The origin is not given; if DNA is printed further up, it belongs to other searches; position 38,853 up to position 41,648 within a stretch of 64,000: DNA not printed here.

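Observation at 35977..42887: Envelope glycoconjugate cluster centred on an 831-aa FAD-oxidase fusion with an uncharacterised C-terminal domain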

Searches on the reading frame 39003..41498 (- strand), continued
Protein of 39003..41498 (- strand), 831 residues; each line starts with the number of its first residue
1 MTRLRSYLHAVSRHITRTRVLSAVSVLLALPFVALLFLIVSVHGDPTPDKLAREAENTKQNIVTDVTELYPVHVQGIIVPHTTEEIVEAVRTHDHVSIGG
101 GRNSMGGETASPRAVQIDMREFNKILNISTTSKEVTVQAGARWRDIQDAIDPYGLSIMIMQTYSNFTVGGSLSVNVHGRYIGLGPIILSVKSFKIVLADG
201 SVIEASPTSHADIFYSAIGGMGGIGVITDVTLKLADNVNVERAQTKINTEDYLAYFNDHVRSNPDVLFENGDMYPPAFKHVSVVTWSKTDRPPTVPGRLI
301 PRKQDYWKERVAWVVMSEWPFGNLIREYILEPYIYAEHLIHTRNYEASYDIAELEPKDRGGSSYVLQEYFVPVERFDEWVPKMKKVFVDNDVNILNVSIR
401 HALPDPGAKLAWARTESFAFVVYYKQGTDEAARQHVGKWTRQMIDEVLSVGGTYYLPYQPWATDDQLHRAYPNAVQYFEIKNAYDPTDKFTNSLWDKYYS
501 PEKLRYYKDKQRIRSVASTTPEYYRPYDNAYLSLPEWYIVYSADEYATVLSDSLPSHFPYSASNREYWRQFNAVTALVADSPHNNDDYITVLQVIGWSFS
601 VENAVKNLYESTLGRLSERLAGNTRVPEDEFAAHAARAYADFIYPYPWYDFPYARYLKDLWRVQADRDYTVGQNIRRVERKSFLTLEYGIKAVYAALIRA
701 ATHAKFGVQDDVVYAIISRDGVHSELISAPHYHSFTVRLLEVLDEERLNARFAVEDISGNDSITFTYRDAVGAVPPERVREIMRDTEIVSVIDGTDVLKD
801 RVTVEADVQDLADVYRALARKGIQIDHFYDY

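Call 83: list_cluster_members(proteins=[L060:7992-10316:+, L060:7021-7992:+, L011:7980-10466:+, L065:7923-10412:+, L065:6879-7868:-])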
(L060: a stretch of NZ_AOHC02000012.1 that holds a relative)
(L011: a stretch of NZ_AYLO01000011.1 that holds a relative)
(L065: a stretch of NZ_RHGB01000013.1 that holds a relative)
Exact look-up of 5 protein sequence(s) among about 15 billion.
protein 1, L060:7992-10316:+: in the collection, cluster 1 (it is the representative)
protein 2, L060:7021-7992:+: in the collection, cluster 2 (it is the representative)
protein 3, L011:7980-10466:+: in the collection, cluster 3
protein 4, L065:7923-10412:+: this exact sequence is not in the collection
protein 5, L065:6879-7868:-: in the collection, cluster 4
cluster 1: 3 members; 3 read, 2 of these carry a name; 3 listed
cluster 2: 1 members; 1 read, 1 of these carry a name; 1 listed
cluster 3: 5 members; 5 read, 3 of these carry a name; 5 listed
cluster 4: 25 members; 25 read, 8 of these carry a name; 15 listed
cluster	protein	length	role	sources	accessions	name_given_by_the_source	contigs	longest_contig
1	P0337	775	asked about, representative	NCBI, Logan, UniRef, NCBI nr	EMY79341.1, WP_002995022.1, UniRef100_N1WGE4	D-arabinono-1,4-lactone oxidase [Leptospira weilii serovar Ranarum str. ICFT] | D-arabinono-1,4-lactone oxidase n=1 Tax=Leptospira weilii serovar Ranarum str. ICFT ... | FAD-binding oxidoreductase [Leptospira weilii]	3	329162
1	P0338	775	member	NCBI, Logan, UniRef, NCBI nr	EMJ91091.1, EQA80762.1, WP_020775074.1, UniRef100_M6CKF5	FAD-binding oxidoreductase [Leptospira alstonii] | FAD binding domain protein n=2 Tax=Leptospira alstonii TaxID=28452 RepID=M6CKF5_9LEPT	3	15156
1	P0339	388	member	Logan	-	-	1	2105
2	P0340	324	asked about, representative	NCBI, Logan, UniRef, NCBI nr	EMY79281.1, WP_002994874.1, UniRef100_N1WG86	methyltransferase domain protein [Leptospira weilii serovar Ranarum str. ICFT] | Methyltransferase domain protein n=1 Tax=Leptospira weilii serovar Ranarum str. ICFT ... | class I SAM-dependent methyltransferase [Leptospira weilii]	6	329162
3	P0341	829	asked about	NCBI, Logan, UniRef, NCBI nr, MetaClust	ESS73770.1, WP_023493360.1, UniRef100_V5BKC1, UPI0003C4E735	FAD binding domain-containing protein [Methyloglobulus morosus KoM1] | FAD binding domain-containing protein n=1 Tax=Methyloglobulus morosus KoM1 TaxID=1116472 ... | FAD-binding oxidoreductase [Methyloglobulus morosus]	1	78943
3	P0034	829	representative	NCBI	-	-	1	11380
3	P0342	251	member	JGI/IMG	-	hypothetical protein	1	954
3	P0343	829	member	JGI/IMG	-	FAD/FMN-containing dehydrogenase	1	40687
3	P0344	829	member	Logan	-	-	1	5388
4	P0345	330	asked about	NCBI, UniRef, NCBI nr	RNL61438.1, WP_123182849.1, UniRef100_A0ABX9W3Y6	class I SAM-dependent methyltransferase [Zhongshania marina] | Dehydrogenase n=1 Tax=Zhongshania marina TaxID=2304603 RepID=A0ABX9W3Y6_9GAMM | dehydrogenase [Zhongshania marina]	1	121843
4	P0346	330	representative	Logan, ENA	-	-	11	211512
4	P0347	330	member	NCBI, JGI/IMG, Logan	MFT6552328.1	MAG: SAM-dependent methyltransferase [Zhongshania marina] | SAM-dependent methyltransferase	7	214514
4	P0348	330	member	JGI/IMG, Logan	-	SAM-dependent methyltransferase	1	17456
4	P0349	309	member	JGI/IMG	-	SAM-dependent methyltransferase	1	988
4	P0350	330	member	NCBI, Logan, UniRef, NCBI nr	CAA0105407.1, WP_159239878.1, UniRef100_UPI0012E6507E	dehydrogenase [Zhongshania aliphaticivorans] | dehydrogenase n=1 Tax=Zhongshania aliphaticivorans TaxID=1470434 RepID=UPI0012E6507E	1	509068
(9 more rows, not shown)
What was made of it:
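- Closest known: Aldonolactone and alditol oxidoreductases. Same: Public annotation of homologues is 'D-arabinono-1,4-lactone oxidase' (call 83).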
